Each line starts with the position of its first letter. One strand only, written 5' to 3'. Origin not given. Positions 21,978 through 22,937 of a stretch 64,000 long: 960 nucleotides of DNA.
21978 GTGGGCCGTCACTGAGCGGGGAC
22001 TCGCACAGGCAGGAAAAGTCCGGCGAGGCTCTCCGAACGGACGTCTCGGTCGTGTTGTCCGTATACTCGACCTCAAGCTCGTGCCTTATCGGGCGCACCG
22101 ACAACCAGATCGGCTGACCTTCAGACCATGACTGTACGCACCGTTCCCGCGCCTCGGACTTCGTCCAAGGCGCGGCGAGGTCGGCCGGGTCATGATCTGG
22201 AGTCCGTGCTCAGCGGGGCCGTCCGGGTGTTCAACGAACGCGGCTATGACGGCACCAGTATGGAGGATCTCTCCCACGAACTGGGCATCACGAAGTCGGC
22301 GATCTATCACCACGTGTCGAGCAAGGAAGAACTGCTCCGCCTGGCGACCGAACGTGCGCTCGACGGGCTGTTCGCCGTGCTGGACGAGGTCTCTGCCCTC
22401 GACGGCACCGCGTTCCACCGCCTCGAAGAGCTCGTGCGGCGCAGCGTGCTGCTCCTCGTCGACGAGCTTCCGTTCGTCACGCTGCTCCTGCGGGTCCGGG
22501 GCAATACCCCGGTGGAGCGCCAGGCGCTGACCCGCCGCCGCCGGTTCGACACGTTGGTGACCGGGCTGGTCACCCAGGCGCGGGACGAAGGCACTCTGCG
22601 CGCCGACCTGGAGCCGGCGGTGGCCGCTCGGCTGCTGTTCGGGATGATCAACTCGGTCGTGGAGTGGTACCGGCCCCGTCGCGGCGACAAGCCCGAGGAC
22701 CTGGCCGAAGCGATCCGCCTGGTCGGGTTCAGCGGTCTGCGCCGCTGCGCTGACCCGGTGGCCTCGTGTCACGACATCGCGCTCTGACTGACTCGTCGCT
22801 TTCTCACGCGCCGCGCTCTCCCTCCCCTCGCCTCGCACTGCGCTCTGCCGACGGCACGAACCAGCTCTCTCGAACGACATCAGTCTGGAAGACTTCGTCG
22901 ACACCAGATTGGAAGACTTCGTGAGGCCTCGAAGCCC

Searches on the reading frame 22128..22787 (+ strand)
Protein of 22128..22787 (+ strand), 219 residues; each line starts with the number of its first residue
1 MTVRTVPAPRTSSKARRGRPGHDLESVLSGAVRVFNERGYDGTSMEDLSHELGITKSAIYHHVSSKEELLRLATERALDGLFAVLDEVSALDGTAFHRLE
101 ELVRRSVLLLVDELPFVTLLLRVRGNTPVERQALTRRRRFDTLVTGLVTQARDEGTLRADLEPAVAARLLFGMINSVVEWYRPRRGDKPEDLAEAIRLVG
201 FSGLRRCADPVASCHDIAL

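Call 5: search_protein_families(library=pfam, proteins=[window:22128-22787:+])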
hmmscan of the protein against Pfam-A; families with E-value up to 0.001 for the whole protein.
window:22128-22787:+ (219 aa): 2 families
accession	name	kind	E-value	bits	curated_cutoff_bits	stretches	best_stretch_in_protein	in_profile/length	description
PF17932.6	TetR_C_24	-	2.9e-17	63.4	26.4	1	93-196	2-106/114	Tetracyclin repressor-like, C-terminal domain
PF00440.29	TetR_N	-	3.9e-15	55.8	24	1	28-71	2-45/47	Bacterial regulatory proteins, tetR family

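Call 9: search_protein_families(library=ncbifam, proteins=[window:22128-22787:+])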
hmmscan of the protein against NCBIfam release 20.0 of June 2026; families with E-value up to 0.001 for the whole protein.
window:22128-22787:+ (219 aa): 15 families
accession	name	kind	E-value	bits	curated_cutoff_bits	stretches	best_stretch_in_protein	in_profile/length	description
NF041196.1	ScbR_bind_reg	equivalog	4.1e-18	66.2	150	1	25-174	9-158/191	ScbR family autoregulator-binding transcription factor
NF050111.1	TransRegSACE7040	equivalog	6.8e-11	42.4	250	1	26-193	5-171/186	SACE_7040 family transcriptional regulator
NF053878.1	FATransRegFadRBac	equivalog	4.7e-10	39.6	200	1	25-180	6-164/190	fatty acid metabolism transcriptional regulator FadR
NF038211.1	MFT_alt_reg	equivalog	3.1e-08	34.2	285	1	27-87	6-66/193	mycofactocin system transcriptional regulator MftR2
NF037937.1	septum_RefZ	equivalog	4.1e-07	30.1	180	1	25-105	2-84/195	forespore capture DNA-binding protein RefZ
NF007949.0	PRK10668.1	equivalog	5.2e-07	29.3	271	1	26-73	15-62/216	multidrug efflux transporter transcriptional repressor AcrR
NF051852.1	efflux_TF_MtrR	exception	1.8e-06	27.9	280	1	25-90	13-78/205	multidrug efflux system transcriptional repressor MtrR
TIGR03968.1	mycofact_TetR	equivalog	4.9e-06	26.3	224.9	1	20-90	7-77/190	mycofactocin system transcriptional regulator MftR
NF053731.1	TransRegFasRMycb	equivalog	6e-06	26.2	330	1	26-82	15-71/199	HTH-type transcriptional activator FasR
NF010319.1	PRK13756.1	equivalog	7.5e-06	25.9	265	1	24-75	4-55/199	tetracycline resistance transcriptional repressor TetR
TIGR03384.1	betaine_BetI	equivalog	5e-05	23.1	201.3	1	28-104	14-90/189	choline-binding transcriptional repressor BetI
NF000040.3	Tn10_TetC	equivalog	8e-05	22.9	425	1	26-75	17-66/197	tetracyline resistance-associated transcriptional repressor TetC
NF007430.0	PRK09975.1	equivalog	0.00034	19.8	274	1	26-70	15-59/220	acrEF/envCD operon transcriptional regulator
NF053516.1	TranRepPrsAVib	equivalog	0.00061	19.7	300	1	26-87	10-71/208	TetR family transcriptional repressor PsrA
TIGR03613.1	RutR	equivalog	0.00088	19.2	368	0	26-84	12-70/202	pyrimidine utilization regulatory protein R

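Call 23: find_homologous_proteins(query=window:22128-22787:+)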
Query window:22128-22787:+ (219 aa): 7985 proteins with E <= 0.001 among 8000 candidates; the best 120 are listed.
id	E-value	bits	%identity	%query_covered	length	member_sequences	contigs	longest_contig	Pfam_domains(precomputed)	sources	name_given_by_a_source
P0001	2.3e-136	470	100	100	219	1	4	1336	PF00440.30,PF17932.7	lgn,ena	-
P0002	2.8e-133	460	98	100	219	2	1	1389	PF00440.30,PF17932.7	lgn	-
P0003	1.4e-118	412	88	100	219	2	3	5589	PF00440.30,PF17932.7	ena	-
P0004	2.9e-118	411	99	88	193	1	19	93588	PF00440.30,PF17932.7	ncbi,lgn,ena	-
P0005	2.8e-117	408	87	100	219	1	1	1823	PF00440.30,PF17932.7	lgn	-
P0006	3.2e-104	365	85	94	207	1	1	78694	PF00440.30,PF17932.7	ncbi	ncbi:MAG: TetR/AcrR family transcriptional regulator [Dermatophilaceae bacterium]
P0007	1.6e-103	363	85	94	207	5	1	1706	PF00440.30,PF17932.7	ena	-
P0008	7.0e-103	361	88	89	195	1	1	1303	PF00440.30,PF17932.7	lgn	-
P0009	3.4e-102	359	82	93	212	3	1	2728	PF00440.30,PF17932.7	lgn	-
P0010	7.5e-92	325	77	84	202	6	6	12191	PF00440.30,PF17932.7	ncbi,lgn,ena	-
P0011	1.1e-91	324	78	89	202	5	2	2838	PF00440.30,PF17932.7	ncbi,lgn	-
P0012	1.2e-91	324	76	94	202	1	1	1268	PF00440.30,PF17932.7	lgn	-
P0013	1.6e-91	324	78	90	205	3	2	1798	PF00440.30,PF17932.7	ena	-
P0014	2.0e-91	323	75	89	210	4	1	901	PF00440.30,PF17932.7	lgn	-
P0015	2.7e-91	323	76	94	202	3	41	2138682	PF00440.30,PF17932.7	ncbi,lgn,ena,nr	ncbi:MAG: TetR family transcriptional regulator [Kineosporiaceae bacterium]|nr:TetR family transcrip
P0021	2.8e-88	313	78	89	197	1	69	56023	PF21597.3,PF00440.30,PF17932.7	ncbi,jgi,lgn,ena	jgi:AcrR family transcriptional regulator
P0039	2.8e-87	310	71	95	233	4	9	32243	PF00440.30,PF17932.7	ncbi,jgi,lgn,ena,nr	ncbi:MAG: TetR family transcriptional regulator [Austwickia sp.]|nr:TetR family transcriptional regu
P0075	6.3e-86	305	77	87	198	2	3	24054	PF21597.3,PF00440.30,PF17932.7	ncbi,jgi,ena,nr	ncbi:MAG TPA: TetR/AcrR family transcriptional regulator [Streptosporangiaceae bacterium]|nr:TetR/Ac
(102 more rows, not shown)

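Call 24: find_encoding_contigs(protein=P0006, flank=10000, max_places=3)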
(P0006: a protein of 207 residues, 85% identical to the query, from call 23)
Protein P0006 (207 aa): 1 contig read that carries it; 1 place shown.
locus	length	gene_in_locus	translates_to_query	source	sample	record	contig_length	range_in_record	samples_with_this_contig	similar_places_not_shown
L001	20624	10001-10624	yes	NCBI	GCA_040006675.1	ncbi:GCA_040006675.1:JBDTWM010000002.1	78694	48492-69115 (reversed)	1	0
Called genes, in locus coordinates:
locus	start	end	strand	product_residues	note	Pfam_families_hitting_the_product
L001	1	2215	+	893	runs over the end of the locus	PF02739:5_3_exonuc_N, PF01367:5_3_exonuc, PF22619:DNA_polI_exo1, PF00476:DNA_pol_A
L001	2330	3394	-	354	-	PF01068:DNA_ligase_A_M, PF04679:DNA_ligase_A_C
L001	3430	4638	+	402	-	PF00561:Abhydrolase_1 (weak), PF12146:Hydrolase_4 (faint)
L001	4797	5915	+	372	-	PF03976:PPK2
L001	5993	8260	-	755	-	PF02922:CBM_48, PF00128:Alpha-amylase (weak), PF21331:Isoamylase_C (faint)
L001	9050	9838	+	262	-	PF00378:ECH_1, PF16113:ECH_2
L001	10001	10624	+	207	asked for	PF00440:TetR_N, PF17932:TetR_C_24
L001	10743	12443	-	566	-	PF00171:Aldedh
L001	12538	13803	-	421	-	PF00378:ECH_1, PF16113:ECH_2, PF00583:Acetyltransf_1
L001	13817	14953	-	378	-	PF00970:FAD_binding_6, PF00175:NAD_binding_1, PF00111:Fer2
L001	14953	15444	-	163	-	PF01883:FeS_assembly_P, PF23451:Zn_ribbon_PaaD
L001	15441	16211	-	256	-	PF05138:PaaA_PaaC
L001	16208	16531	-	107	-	PF06243:PaaB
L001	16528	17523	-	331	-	PF05138:PaaA_PaaC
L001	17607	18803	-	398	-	PF00108:Thiolase_N, PF00109:ketoacyl-synt (faint), PF02803:Thiolase_C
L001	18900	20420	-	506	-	PF02737:3HCDH_N, PF00725:3HCDH, PF18321:3HCDH_RFF, PF00725:3HCDH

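Call 25: find_encoding_contigs(protein=P0015, flank=10000, max_places=4)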
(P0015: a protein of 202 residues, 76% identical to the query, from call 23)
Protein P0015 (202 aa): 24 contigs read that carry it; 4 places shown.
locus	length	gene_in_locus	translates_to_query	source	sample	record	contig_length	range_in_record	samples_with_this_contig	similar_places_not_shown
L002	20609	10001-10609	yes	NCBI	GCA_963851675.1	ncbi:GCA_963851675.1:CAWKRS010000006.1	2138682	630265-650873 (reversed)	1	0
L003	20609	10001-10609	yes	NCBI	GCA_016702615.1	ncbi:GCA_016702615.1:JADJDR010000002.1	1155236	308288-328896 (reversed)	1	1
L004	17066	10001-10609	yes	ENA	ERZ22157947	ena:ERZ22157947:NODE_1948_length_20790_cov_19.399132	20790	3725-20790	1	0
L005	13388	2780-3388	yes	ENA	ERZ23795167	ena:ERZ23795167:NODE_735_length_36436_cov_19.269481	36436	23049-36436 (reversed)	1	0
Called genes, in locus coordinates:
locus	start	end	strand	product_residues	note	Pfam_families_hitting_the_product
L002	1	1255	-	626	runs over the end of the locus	PF00128:Alpha-amylase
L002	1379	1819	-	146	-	PF21893:DUF6918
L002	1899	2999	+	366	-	PF00005:ABC_tran, PF13304:AAA_21, PF27102:NodI_C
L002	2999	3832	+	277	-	PF01061:ABC2_membrane, PF12698:ABC2_membrane_3 (weak)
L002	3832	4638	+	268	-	PF01061:ABC2_membrane, PF12698:ABC2_membrane_3 (weak)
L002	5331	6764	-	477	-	PF00206:Lyase_1, PF10415:FumaraseC_C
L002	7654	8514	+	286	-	PF00005:ABC_tran, PF13304:AAA_21 (faint)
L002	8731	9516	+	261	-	PF00378:ECH_1, PF16113:ECH_2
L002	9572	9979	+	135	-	PF03061:4HBT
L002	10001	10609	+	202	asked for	PF00440:TetR_N, PF17932:TetR_C_24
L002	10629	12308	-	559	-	PF00171:Aldedh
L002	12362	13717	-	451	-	PF00378:ECH_1, PF16113:ECH_2, PF00583:Acetyltransf_1 (weak)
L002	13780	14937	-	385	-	PF00970:FAD_binding_6, PF00175:NAD_binding_1, PF00111:Fer2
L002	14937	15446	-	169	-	PF01883:FeS_assembly_P, PF23451:Zn_ribbon_PaaD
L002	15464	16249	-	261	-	PF05138:PaaA_PaaC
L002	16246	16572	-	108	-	PF06243:PaaB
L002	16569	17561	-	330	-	PF05138:PaaA_PaaC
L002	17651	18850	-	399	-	PF00108:Thiolase_N, PF00109:ketoacyl-synt (weak), PF02803:Thiolase_C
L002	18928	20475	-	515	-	PF02737:3HCDH_N, PF00725:3HCDH, PF18321:3HCDH_RFF, PF00725:3HCDH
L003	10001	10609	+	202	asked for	PF00440:TetR_N, PF17932:TetR_C_24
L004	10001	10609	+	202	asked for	PF00440:TetR_N, PF17932:TetR_C_24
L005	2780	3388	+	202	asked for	PF00440:TetR_N, PF17932:TetR_C_24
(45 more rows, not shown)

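Call 42: search_solved_structures(query=window:22128-22787:+, max_evalue=0.00001, show_alignments=2)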
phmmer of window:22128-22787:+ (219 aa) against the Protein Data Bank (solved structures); distinct sequences matched with E-value up to 0.00001: 62 (the best 60 are shown).
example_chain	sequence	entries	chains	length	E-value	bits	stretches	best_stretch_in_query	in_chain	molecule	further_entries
2iai_A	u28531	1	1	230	1.6e-59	204.4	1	20-212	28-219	Putative transcriptional regulator SCO3833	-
3vpr_A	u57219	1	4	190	4.2e-21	79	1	26-206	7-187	Transcriptional regulator, TetR family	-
3dcf_A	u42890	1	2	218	8e-18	68.3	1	16-207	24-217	transcriptional regulator of the TetR/AcrR family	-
5k7f_A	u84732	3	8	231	3.6e-16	62.9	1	11-196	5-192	Transcriptional regulator, TetR family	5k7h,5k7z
6srn_A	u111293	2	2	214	1.4e-12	51.1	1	25-172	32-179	TetR family transcriptional regulator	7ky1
8svd_A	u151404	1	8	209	2.2e-12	50.5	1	27-195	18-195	DarR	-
8sua_A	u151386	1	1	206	2.2e-12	50.5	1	27-195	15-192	DarR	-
4uds_A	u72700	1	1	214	3.9e-12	49.7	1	23-204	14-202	MBDR REGULATOR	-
2ibd_A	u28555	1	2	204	7.5e-11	45.5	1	14-194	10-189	Possible transcriptional regulator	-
9b7y_A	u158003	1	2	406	1.3e-10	44.7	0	17-76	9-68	Transcriptional repressor Mce3R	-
8suk_A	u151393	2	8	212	1.6e-10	44.5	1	19-193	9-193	DarR | TetR/AcrR family transcriptional regulator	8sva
4mxm_A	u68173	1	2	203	6.3e-10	42.5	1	27-198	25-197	Transcriptional regulator I2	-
4mo7_A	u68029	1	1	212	7.2e-10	42.3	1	27-198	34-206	Transcriptional regulator I2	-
2zcn_A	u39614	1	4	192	8.9e-10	42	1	22-79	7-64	Biofilm operon icaABCD HTH-type negative transcriptional regulator icaR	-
7eqe_A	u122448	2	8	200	1.1e-09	41.7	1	23-105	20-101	TetR/AcrR family transcriptional regulator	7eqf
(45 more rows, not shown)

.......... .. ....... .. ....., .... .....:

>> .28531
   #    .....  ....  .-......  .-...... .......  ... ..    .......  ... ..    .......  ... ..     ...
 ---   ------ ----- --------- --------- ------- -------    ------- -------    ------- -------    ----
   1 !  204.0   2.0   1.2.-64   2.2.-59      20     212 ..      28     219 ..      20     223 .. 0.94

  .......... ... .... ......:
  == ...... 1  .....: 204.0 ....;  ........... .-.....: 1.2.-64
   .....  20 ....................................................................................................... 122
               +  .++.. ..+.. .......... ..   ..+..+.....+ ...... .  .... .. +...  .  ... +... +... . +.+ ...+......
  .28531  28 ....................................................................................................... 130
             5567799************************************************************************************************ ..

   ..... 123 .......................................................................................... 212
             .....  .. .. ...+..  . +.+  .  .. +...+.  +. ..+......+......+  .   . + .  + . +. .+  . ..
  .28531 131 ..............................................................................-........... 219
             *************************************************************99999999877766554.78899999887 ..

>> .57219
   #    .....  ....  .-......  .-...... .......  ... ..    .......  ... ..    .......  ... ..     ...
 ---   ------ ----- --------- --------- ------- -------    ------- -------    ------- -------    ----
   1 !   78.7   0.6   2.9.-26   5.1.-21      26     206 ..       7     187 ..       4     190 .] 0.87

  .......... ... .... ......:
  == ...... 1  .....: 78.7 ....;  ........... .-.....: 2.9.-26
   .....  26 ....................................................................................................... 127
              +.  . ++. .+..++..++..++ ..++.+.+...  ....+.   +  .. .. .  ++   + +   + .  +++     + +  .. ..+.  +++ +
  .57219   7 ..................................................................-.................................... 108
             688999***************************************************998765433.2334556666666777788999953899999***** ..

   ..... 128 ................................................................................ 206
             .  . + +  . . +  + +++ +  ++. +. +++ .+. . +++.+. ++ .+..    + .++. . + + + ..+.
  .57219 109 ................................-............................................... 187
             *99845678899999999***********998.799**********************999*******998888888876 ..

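Call 52: list_cluster_members(proteins=[P0004, P0121, P0134, P0128, P0021, P0015])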
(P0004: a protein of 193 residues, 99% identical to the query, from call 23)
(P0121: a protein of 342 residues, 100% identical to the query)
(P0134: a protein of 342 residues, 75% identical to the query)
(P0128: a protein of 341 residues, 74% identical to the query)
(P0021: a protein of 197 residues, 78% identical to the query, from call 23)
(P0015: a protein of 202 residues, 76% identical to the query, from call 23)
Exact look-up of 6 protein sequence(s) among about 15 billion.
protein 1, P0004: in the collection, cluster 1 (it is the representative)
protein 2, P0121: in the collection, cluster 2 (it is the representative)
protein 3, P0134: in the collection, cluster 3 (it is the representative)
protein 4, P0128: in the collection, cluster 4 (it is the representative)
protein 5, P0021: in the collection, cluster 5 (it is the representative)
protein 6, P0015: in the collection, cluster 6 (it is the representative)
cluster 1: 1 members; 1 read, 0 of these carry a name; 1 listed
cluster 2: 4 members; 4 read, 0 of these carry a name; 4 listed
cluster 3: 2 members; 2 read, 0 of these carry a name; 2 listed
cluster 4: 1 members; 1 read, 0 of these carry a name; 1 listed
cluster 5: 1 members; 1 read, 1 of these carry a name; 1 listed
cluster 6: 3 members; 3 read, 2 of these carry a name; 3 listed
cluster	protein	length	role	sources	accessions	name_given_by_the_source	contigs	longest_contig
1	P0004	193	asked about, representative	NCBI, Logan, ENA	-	-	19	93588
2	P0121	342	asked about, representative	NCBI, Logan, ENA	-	-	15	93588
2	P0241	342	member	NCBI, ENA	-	-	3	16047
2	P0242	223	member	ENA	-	-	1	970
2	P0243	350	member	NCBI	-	-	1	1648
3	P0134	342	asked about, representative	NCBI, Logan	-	-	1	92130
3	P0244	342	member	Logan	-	-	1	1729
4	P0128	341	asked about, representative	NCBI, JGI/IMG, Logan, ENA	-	-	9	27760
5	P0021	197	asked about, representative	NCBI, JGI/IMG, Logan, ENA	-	AcrR family transcriptional regulator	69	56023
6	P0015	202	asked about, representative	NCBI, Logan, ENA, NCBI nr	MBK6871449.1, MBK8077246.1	MAG: TetR family transcriptional regulator [Kineosporiaceae bacterium] | TetR family transcriptional regulator [Kineosporiaceae bacterium]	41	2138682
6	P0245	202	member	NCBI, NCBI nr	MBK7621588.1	MAG: TetR family transcriptional regulator [Kineosporiaceae bacterium] | TetR family transcriptional regulator [Kineosporiaceae bacterium]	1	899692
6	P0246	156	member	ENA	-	-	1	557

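Call 55: find_encoding_contigs(protein=P0039, flank=10000, max_places=2)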
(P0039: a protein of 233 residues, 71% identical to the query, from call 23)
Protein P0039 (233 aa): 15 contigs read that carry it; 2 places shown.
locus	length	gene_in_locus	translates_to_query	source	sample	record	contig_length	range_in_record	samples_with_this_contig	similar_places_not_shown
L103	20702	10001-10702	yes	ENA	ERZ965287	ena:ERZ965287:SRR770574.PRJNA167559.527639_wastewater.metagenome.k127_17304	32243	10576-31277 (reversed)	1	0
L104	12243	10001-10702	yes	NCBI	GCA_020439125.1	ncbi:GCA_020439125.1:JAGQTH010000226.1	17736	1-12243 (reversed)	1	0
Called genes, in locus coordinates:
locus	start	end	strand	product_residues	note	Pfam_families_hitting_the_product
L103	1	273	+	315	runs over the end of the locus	PF01522:Polysacc_deac_1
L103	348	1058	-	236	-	PF01048:PNP_UDP_1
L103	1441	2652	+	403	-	PF00108:Thiolase_N, PF02803:Thiolase_C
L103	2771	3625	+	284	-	PF02737:3HCDH_N, PF03807:F420_oxidored (weak), PF00725:3HCDH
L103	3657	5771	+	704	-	PF00171:Aldedh, PF01575:MaoC_dehydratas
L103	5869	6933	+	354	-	PF05138:PaaA_PaaC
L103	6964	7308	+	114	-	PF06243:PaaB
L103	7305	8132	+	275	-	PF05138:PaaA_PaaC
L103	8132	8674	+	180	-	PF01883:FeS_assembly_P, PF23451:Zn_ribbon_PaaD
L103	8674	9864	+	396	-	PF00970:FAD_binding_6, PF00175:NAD_binding_1, PF00111:Fer2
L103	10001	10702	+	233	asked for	PF00440:TetR_N, PF17932:TetR_C_24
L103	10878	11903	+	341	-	-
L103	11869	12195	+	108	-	PF00111:Fer2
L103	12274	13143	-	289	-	PF00561:Abhydrolase_1, PF12146:Hydrolase_4 (weak), PF12697:Abhydrolase_6, PF08386:Abhydrolase_4 (weak)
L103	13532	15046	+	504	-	PF00501:AMP-binding, PF13193:AMP-binding_C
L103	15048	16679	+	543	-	PF00501:AMP-binding, PF13193:AMP-binding_C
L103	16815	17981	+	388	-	PF00108:Thiolase_N, PF00109:ketoacyl-synt (faint), PF02803:Thiolase_C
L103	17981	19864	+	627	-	PF07167:PhaC_N, PF00561:Abhydrolase_1 (weak)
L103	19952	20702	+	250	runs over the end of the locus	PF00106:adh_short, PF08659:KR, PF23441:SDR, PF13561:adh_short_C2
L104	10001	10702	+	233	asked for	PF00440:TetR_N, PF17932:TetR_C_24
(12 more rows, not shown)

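Call 56: find_encoding_contigs(protein=P0075, flank=10000, max_places=2)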
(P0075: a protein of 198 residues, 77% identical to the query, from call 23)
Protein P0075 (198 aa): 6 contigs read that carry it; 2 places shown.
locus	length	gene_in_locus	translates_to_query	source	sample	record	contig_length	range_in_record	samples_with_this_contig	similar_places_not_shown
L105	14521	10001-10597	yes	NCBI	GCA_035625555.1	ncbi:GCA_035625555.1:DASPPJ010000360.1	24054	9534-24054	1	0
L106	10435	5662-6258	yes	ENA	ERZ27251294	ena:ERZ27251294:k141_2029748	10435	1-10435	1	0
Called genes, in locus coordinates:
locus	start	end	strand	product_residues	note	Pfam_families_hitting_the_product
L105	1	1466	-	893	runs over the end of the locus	PF00583:Acetyltransf_1 (weak), PF02629:CoA_binding, PF13380:CoA_binding_2, PF13607:Succ_CoA_lig, PF13549:ATP-grasp_5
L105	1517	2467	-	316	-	PF01745:IPT (weak), PF01715:IPPT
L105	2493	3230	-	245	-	-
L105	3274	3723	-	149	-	-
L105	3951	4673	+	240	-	PF04203:Sortase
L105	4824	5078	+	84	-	PF00857:Isochorismatase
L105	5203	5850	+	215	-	PF01184:Gpr1_Fun34_YaaH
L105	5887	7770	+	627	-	PF16177:ACAS_N, PF00501:AMP-binding, PF13193:AMP-binding_C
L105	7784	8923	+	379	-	PF01590:GAF (weak), PF13185:GAF_2 (faint), PF07730:HisKA_3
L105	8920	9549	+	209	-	PF00072:Response_reg, PF00196:GerE, PF08281:Sigma70_r4_2, PF13936:HTH_38 (faint)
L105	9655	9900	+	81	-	-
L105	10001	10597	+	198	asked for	PF00440:TetR_N, PF21597:TetR_C_43 (weak), PF17932:TetR_C_24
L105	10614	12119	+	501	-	PF00890:FAD_binding_2 (weak), PF01266:DAO, PF01494:FAD_binding_3 (faint), PF12831:FAD_oxidored (weak), PF16901:DAO_C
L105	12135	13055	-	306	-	PF00781:DAGK_cat, PF19279:YegS_C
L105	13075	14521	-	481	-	PF01565:FAD_binding_4, PF02913:FAD-oxidase_C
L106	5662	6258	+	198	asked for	PF00440:TetR_N, PF21597:TetR_C_43 (weak), PF17932:TetR_C_24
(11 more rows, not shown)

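Call 57: find_encoding_contigs(protein=P0021, flank=10000, max_places=3)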
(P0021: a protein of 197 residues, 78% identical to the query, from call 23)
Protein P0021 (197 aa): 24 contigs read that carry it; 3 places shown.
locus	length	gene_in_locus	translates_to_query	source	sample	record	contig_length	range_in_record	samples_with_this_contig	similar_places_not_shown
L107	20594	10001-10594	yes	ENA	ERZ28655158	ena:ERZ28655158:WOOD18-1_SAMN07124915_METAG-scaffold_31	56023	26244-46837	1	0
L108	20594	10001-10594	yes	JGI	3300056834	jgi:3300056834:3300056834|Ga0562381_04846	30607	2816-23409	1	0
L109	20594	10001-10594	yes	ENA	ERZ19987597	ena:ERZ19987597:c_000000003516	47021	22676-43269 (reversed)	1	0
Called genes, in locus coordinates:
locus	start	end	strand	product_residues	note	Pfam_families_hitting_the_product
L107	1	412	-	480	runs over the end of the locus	PF00282:Pyridoxal_deC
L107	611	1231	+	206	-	PF01209:Ubie_methyltran (weak), PF05175:MTS (weak), PF13489:Methyltransf_23, PF13847:Methyltransf_31, PF08241:Methyltransf_11, PF08242:Methyltransf_12, PF13649:Methyltransf_25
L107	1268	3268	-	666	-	PF00069:Pkinase, PF01636:APH (faint), PF07714:PK_Tyr_Ser-Thr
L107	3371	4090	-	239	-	-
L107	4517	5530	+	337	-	PF13088:BNR_2 (faint), PF14870:PSII_BNR (faint), PF15902:Sortilin-Vps10 (faint), PF25852:DUF6242_C (faint), PF02012:BNR (faint)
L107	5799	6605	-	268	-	PF13489:Methyltransf_23, PF08241:Methyltransf_11, PF08242:Methyltransf_12, PF13649:Methyltransf_25, PF13847:Methyltransf_31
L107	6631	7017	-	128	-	PF04237:YjbR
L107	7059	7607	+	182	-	PF00857:Isochorismatase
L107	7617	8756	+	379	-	PF06441:EHN, PF00561:Abhydrolase_1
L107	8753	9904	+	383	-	PF06224:AlkZ-like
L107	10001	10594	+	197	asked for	PF00440:TetR_N, PF17932:TetR_C_24, PF21597:TetR_C_43 (weak)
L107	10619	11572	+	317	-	PF23023:Anti-Pycsar_Apyc1, PF00753:Lactamase_B, PF12706:Lactamase_B_2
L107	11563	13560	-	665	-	PF27525:LAM55_pectate-like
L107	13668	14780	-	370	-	PF00970:FAD_binding_6, PF00175:NAD_binding_1, PF00111:Fer2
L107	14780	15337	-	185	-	PF01883:FeS_assembly_P, PF23451:Zn_ribbon_PaaD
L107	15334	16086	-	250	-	PF05138:PaaA_PaaC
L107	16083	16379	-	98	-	PF06243:PaaB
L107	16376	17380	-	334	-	PF05138:PaaA_PaaC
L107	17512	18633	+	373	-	PF13191:AAA_16 (faint), PF07728:AAA_5, PF00004:AAA (weak)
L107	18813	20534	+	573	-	PF13203:DUF2201_N, PF09967:DUF2201 (weak)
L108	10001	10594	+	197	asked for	PF00440:TetR_N, PF17932:TetR_C_24, PF21597:TetR_C_43 (weak)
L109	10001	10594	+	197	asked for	PF00440:TetR_N, PF17932:TetR_C_24, PF21597:TetR_C_43 (weak)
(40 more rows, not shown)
